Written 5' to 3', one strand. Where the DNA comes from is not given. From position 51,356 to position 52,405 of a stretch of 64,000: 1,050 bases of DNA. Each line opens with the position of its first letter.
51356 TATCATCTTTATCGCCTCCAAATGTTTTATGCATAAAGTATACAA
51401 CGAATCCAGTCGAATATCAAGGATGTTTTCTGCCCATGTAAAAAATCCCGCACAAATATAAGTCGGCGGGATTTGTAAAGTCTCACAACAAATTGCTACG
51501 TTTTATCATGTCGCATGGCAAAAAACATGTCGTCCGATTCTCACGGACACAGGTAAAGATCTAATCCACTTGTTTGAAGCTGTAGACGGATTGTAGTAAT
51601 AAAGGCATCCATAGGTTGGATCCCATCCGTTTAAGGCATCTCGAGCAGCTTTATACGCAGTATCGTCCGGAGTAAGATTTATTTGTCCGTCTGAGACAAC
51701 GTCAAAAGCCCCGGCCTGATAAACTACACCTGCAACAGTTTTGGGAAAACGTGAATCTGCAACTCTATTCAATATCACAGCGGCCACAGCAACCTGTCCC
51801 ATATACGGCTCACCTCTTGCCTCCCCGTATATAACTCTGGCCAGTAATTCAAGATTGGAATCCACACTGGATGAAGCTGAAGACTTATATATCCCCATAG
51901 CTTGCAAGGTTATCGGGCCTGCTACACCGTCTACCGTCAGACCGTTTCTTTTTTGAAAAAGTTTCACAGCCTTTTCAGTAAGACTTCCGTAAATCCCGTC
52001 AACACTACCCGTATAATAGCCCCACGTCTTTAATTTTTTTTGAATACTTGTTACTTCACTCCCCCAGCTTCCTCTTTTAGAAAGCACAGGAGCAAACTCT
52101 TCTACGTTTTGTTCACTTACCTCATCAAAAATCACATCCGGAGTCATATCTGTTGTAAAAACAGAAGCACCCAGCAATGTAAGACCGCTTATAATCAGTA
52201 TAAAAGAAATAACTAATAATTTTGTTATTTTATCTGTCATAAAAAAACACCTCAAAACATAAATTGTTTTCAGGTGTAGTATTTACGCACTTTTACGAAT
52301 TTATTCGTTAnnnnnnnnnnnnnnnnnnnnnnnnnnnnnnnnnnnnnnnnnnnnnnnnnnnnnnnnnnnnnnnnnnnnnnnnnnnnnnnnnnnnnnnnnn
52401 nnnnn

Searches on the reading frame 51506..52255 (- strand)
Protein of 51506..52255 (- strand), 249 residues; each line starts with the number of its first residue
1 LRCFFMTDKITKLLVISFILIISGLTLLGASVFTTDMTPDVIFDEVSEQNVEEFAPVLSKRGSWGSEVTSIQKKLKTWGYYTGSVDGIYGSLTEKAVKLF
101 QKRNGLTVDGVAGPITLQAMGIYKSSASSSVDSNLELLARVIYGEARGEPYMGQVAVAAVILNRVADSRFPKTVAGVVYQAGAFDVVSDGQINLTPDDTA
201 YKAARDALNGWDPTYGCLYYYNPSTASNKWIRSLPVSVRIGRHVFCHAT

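Call 57: search_protein_families(library=pfam, proteins=[window:51506-52255:-], max_evalue=0.1)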
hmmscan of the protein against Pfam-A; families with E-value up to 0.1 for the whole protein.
window:51506-52255:- (249 aa): 5 families
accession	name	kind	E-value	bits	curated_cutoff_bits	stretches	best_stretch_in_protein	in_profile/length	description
PF07486.17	Hydrolase_2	-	9.2e-36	122.9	27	1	148-246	1-100/100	Cell Wall Hydrolase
PF01471.23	PG_binding_1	-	8.4e-23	80.8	23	1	65-120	2-57/57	Putative peptidoglycan binding domain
PF08823.16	PG_binding_2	-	0.0002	22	21.1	1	65-104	15-54/74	Putative peptidoglycan binding domain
PF00397.32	WW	-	0.0022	18.4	26.9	1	211-230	9-28/31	WW domain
PF09374.15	PG_binding_3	-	0.007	17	24.6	0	96-121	2-32/76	Predicted Peptidoglycan domain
